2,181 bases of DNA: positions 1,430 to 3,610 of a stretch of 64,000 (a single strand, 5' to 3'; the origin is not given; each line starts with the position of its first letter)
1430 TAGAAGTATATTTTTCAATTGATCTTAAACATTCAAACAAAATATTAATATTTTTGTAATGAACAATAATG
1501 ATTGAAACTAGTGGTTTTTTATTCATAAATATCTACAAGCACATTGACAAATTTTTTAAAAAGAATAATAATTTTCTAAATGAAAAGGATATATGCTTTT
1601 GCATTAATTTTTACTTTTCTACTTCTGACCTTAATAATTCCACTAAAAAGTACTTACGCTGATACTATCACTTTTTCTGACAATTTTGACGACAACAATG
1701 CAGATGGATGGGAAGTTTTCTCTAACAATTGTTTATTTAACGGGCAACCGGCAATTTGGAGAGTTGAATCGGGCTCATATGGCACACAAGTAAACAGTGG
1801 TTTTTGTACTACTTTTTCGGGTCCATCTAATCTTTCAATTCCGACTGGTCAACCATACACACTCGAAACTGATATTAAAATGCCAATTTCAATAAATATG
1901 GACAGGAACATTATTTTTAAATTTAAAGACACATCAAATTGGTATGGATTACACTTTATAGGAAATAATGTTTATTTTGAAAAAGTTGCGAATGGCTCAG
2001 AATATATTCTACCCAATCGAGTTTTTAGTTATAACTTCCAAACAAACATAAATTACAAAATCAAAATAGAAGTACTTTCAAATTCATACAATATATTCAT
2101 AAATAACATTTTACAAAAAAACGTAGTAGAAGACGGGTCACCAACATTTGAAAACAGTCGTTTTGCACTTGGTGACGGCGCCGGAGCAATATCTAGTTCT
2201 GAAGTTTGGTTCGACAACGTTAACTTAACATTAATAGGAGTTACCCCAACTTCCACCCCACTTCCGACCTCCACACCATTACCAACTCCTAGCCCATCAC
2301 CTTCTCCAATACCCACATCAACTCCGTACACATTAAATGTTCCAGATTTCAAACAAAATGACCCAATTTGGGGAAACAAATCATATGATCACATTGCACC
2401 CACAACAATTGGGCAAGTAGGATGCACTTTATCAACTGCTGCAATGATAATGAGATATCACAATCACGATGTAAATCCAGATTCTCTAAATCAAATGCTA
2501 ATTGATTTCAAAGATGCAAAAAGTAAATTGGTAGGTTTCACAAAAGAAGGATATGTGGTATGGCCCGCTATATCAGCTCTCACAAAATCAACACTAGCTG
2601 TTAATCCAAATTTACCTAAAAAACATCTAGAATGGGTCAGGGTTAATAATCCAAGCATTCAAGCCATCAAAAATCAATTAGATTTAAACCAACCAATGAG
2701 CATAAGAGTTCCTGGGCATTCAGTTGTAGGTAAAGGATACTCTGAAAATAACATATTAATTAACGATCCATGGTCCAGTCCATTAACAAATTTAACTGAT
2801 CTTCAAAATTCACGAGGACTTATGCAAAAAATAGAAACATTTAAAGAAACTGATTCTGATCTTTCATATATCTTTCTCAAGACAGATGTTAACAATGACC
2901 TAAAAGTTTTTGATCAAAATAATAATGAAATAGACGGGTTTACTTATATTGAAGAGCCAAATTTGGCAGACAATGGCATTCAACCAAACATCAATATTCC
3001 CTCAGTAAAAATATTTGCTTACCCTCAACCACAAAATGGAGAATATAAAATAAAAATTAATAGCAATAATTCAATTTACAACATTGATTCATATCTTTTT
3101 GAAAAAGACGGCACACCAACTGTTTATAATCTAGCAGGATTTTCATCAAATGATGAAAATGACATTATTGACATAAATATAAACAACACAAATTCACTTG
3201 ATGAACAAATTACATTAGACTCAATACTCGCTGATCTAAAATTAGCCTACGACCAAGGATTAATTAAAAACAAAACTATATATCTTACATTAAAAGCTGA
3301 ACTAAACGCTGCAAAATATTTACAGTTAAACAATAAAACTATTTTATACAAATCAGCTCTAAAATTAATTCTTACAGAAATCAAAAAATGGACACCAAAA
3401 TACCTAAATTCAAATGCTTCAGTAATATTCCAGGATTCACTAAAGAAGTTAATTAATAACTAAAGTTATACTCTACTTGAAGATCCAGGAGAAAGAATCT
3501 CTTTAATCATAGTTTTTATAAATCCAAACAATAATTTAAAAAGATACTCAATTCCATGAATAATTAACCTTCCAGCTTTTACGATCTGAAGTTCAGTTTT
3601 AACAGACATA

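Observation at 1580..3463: Secreted lectin-like plus C39-like cysteine peptidase fusion with a Pro/Thr linker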

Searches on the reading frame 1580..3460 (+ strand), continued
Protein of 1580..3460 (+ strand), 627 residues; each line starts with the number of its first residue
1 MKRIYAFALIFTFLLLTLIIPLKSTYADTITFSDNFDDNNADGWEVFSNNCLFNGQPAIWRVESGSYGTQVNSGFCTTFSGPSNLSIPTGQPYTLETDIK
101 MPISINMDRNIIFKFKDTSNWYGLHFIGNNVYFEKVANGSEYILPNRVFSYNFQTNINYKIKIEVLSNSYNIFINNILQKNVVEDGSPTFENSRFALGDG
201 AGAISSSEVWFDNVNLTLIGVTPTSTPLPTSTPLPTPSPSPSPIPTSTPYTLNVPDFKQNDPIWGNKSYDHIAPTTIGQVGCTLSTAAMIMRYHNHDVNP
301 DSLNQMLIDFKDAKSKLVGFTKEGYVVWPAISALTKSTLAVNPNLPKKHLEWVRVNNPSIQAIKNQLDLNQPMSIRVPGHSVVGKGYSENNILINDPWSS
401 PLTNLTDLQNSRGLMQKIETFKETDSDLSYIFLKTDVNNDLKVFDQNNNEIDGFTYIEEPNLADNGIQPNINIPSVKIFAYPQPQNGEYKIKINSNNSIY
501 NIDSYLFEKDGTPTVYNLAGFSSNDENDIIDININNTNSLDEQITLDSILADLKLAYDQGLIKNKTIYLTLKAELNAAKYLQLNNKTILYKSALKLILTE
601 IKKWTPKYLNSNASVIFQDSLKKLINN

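Call 45: find_encoding_contigs(protein=P0003, flank=8000, max_places=1)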
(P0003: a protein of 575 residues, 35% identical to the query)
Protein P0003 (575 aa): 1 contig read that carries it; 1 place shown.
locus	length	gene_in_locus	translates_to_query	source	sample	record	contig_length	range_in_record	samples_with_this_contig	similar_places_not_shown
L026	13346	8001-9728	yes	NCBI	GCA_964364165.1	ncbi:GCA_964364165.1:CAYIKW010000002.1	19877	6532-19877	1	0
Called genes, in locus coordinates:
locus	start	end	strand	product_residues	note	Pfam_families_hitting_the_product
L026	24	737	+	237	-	PF17936:Big_6, PF09136:Glucodextran_B (weak), PF12733:Cadherin-like (faint), PF19077:Big_13, PF27332:TP_0781 (faint), PF07495:Y_Y_Y (faint), PF09136:Glucodextran_B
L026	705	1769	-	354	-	PF04932:Wzy_C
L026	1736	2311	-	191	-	-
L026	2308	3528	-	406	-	PF01943:Polysacc_synt, PF13440:Polysacc_synt_3, PF01554:MatE (faint)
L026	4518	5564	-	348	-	PF09594:GT87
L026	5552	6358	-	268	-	PF13439:Glyco_transf_4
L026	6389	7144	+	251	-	PF02475:TRM5-TYW2_MTfase (weak), PF05050:Methyltransf_21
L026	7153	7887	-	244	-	PF13489:Methyltransf_23, PF13847:Methyltransf_31, PF08241:Methyltransf_11, PF08242:Methyltransf_12, PF13649:Methyltransf_25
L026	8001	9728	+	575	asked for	PF13529:Peptidase_C39_2, PF03412:Peptidase_C39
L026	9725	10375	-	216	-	-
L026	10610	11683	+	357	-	PF00478:IMPDH, PF03060:NMO (faint)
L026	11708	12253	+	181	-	PF10502:Peptidase_S26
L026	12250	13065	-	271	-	PF02195:ParB_N, PF17762:HTH_ParB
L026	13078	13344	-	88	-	?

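Call 49: search_protein_families(library=pfam, alignment_id=A4, max_evalue=0.01)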
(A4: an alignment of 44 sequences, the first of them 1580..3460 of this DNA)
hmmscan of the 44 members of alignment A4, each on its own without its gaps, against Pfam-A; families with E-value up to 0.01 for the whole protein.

A. member 1, window:1580-3460:+ (627 aa): 1 family
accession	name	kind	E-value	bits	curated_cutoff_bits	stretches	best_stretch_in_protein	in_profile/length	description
PF13529.12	Peptidase_C39_2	-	5.6e-11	43.6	24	1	252-398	1-143/143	Peptidase_C39 like family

B. families by the number of members that match (of 44 scanned): 13 families
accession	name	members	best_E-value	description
PF13529.12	Peptidase_C39_2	44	5.3e-14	Peptidase_C39 like family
PF03412.21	Peptidase_C39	28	8.4e-09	Peptidase C39 family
PF06439.18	3keto-disac_hyd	18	7.5e-12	3-keto-disaccharide hydrolase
PF22888.1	FIMAH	7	3.4e-10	FIMAH domain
PF13385.13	Laminin_G_3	2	2.2e-05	Concanavalin A-like lectin/glucanases superfamily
PF02018.23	CBM_4_9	2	2.6e-05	Carbohydrate binding domain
PF19763.6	DUF6250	1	0.00038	Domain of unknown function (DUF6250)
PF24426.1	HTH_NDX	1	0.0019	NDX Homeobox-like domain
PF02973.23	Sialidase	1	0.0025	Sialidase, N-terminal domain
PF16422.10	COE1_DBD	1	0.003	Transcription factor COE1 DNA-binding domain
PF05170.20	AsmA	1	0.0042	AsmA family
PF21708.4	Glyco_hydro_59_C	1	0.0052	Galactocerebrosidase, C-terminal lectin domain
PF08825.15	E2_bind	1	0.0075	E2 binding domain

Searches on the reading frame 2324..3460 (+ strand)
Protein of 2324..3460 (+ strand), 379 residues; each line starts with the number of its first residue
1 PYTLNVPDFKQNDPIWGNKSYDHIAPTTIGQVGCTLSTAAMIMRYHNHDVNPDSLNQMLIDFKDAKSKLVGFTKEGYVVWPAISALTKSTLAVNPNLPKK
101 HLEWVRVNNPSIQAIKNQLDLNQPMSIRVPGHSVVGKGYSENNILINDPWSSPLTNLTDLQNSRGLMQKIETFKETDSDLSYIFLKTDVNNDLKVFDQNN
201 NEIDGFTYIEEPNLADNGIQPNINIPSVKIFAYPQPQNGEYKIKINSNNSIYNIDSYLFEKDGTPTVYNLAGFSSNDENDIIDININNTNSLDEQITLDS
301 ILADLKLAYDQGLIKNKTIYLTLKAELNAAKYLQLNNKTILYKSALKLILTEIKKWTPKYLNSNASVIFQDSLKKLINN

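Call 47: predict_structure(alignment_id=A5)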
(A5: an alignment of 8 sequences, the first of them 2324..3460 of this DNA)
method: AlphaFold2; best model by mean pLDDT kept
length: 379 residues; sequences in the alignment: 8
mean_pLDDT: 85.9   pTM: 0.81
mean pLDDT of the five models: 85.9, 82.4, 80.5, 79.9, 79.9
residues with pLDDT >= 90: 184; 70-90: 157; 50-70: 27; < 50: 11
segments of 3 or more residues with pLDDT < 50: 23-27, 65-67
pLDDT, mean of each block of 10 residues (from residue 1): 91 71 51 86 95 87 60 82 89 90 88 94 93 93 92 90 90 87 89 89 87 60 73 83 84 87 80 79 80 86 93 95 97 96 97 96 94 92
secondary structure, 60 per line:
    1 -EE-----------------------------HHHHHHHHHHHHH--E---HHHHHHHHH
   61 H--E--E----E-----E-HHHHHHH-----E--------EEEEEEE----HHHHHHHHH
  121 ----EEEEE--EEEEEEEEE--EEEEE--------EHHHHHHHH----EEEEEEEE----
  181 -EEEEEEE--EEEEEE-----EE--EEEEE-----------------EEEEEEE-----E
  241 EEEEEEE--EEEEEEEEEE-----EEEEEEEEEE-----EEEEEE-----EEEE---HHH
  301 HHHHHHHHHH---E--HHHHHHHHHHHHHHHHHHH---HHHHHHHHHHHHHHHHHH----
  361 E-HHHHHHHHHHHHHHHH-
elements in order: H33-45 H52-61 H80-86 E101-107 H112-120 E125-129 E132-140 E143-147 H157-164 E169-176 E182-188 E191-196 E206-210 E228-234 E240-247 E250-259 E265-274 E280-285 E291-294 H298-310 H317-335 H339-356 H363-378

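Call 66: fold_search(model_id=the predicted structure, library=pdb)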
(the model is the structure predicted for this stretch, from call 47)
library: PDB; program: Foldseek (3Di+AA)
matches with E <= 10: 776; with E <= 0.001: 0
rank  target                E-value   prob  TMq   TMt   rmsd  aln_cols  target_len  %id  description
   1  6mpz_A                8.0e-03  1.00  0.28  0.66   3.9       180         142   18  Crystal structure of a double glycine motif protease from AMS/PCAT transporter in complex with the leader peptide (released 2019-02-06)
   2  6mpz_D                1.3e-02  1.00  0.29  0.68   3.6       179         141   16  Crystal structure of a double glycine motif protease from AMS/PCAT transporter in complex with the leader peptide (released 2019-02-06)
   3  6mpz_B                1.5e-02  1.00  0.29  0.67   3.7       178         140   16  Crystal structure of a double glycine motif protease from AMS/PCAT transporter in complex with the leader peptide (released 2019-02-06)
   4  8dek_B                2.3e-02  0.51  0.13  0.12  20.4       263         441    8  The structure of the glycopeptidase catalytic domain including the linker of Amuc_1438 (released 2022-08-31)
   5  7n87_MODEL_1_A        5.6e-02  0.97  0.24  0.52   4.5       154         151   12  Solution NMR structure of peptidase domain from Clostridium thermocellum PCAT1 (released 2021-12-29)
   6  4hj1_B                5.9e-02  0.07  0.07  0.07  28.6       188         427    7  Crystal structure of glycoprotein C from Rift Valley Fever Virus (glycosylated) (released 2013-01-16)
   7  8dek_A                7.0e-02  0.41  0.12  0.11  16.5       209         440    8  The structure of the glycopeptidase catalytic domain including the linker of Amuc_1438 (released 2022-08-31)
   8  1qlr_B                7.0e-02  0.14  0.12  0.20  15.9       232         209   10  CRYSTAL STRUCTURE OF THE FAB FRAGMENT OF A HUMAN MONOCLONAL IgM COLD AGGLUTININ (released 2000-09-14)
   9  4hj1_C                7.8e-02  0.09  0.07  0.07  27.1       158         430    9  Crystal structure of glycoprotein C from Rift Valley Fever Virus (glycosylated) (released 2013-01-16)
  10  9dqy_C                7.8e-02  0.03  0.07  0.06  34.8       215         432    7  Structure of western equine encephalitis virus Imperial 181 VLP in complex with house sparrow PCDH10 EC1 (released 2025-03-26)
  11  6egu_C                7.8e-02  0.03  0.07  0.06  35.0       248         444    8  Structure of RVFV envelope protein Gc in postfusion conformation in complex with 1,2-dipropionyl-sn-glycero-3-phosphoc (released 2017-11-01)
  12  4hj1_A                1.1e-01  0.03  0.06  0.05  25.4       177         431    7  Crystal structure of glycoprotein C from Rift Valley Fever Virus (glycosylated) (released 2013-01-16)
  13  7nsn_A                1.2e-01  0.82  0.21  0.06  16.9       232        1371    8  Multi-domain GH92 alpha-1,2-mannosidase from Neobacillus novalis: mannoimidazole complex (released 2022-09-21)
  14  3u0t_D                1.2e-01  0.06  0.09  0.15  17.2       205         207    8  Fab-antibody complex (released 2012-01-11)
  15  9c14                  1.3e-01  0.20  0.08  0.25  14.3       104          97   13  Structure of the CopC-like domain of YcnJ (released 2025-08-06)
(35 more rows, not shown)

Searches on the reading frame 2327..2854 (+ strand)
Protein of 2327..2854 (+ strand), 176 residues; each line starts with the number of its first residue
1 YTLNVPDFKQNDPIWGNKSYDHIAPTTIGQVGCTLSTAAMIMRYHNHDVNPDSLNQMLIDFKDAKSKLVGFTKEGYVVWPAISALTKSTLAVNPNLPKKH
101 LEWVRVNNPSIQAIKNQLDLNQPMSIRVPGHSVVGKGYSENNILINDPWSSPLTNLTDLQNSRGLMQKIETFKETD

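Call 69: search_solved_structures(query=A6, max_evalue=10, show_alignments=5)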
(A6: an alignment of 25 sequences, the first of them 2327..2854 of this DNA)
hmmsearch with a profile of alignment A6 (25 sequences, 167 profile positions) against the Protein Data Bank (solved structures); distinct sequences matched with E-value up to 10: 8.
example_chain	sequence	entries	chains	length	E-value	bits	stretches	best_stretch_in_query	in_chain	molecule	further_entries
3erv_A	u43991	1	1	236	1.6e-05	27.9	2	33-63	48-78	putative C39-like peptidase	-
6mpz_A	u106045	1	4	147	0.00072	22.6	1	93-141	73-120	Double Glycine Motif Protease domain from AMS/PCAT Transporter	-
5xe8_A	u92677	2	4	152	0.0098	18.9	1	77-151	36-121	Putative ABC transporter, ATP-binding protein ComA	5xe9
3k8u_A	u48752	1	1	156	0.01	18.8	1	77-150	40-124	Putative ABC transporter, ATP-binding protein ComA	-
8hf6_A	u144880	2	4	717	0.051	16.5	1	28-139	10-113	Competence factor transporting ATP-binding protein/permease ComA | Transport/processing ATP-binding protein ComA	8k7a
8hf4_A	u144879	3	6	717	0.051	16.5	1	28-139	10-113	Transport/processing ATP-binding protein ComA | Competence factor transporting ATP-binding protein/permease ComA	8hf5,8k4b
8hf7_A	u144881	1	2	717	0.051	16.5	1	28-139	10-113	Competence factor transporting ATP-binding protein/permease ComA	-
5xxb_p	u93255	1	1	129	0.89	12.5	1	54-121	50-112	Ribosomal protein eL28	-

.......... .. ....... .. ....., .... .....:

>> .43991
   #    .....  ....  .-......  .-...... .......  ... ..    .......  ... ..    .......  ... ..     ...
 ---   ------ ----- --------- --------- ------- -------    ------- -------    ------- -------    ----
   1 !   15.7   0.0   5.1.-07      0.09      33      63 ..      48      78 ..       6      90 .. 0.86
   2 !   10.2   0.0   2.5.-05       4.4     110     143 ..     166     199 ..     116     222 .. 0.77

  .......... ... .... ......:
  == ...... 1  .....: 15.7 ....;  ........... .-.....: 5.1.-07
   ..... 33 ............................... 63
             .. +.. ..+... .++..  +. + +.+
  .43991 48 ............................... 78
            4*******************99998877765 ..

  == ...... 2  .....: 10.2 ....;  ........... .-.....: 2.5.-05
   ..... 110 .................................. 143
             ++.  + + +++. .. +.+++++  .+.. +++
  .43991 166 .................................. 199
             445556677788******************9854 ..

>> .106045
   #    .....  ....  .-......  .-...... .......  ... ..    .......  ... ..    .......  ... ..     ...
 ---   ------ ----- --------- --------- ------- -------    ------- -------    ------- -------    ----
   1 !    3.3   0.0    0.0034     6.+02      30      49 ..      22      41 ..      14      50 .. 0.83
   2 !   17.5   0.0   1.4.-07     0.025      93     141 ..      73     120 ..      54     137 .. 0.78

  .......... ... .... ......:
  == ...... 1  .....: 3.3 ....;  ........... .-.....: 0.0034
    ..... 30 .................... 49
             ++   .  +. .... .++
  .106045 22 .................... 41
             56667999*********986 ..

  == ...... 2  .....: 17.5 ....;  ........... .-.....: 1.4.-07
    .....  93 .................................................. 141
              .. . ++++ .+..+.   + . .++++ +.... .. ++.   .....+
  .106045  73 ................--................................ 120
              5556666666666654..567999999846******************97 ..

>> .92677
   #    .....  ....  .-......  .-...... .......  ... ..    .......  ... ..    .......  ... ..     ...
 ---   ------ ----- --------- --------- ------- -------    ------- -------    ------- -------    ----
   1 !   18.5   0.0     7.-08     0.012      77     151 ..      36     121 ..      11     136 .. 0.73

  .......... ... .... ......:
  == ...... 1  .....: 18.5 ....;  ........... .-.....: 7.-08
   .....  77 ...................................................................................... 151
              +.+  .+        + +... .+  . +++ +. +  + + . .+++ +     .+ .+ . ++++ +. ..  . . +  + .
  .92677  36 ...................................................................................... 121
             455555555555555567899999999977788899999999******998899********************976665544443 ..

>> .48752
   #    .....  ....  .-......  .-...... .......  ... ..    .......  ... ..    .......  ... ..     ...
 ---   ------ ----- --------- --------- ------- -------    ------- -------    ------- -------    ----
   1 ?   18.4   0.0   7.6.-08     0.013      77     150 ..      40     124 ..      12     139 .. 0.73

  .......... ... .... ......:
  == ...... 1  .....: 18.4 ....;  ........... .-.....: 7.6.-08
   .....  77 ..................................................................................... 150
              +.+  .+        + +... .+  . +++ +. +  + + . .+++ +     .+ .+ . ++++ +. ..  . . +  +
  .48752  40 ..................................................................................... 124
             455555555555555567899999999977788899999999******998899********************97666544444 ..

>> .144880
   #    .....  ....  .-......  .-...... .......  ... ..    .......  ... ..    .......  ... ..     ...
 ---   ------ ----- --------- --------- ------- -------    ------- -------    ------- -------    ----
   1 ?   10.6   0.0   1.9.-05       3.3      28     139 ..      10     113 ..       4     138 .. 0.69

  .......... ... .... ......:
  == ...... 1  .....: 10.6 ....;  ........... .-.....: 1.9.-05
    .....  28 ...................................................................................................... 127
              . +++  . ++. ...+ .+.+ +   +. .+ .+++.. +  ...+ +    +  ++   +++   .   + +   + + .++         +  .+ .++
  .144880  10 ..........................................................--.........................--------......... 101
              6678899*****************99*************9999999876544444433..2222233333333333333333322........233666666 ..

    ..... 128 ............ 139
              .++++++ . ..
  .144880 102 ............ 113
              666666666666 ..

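Call 86: search_dna_similar(query=window:2327-2854:+, collection=phages, mode=protein, max_evalue=0.001, max_rows=15)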
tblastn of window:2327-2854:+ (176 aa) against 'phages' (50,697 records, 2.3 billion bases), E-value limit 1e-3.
No match.

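Call 87: find_related_loci(query=A6, collection=viral_contigs, flank=5000)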
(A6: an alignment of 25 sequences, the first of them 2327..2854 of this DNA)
Query A6 (176 aa) in viral_contigs; peptide patterns used: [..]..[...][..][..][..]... (x = any residue, [..] = any of these).
2 stretches matched a pattern, but none encodes a relative of the query by tblastn (E <= 1e-3).
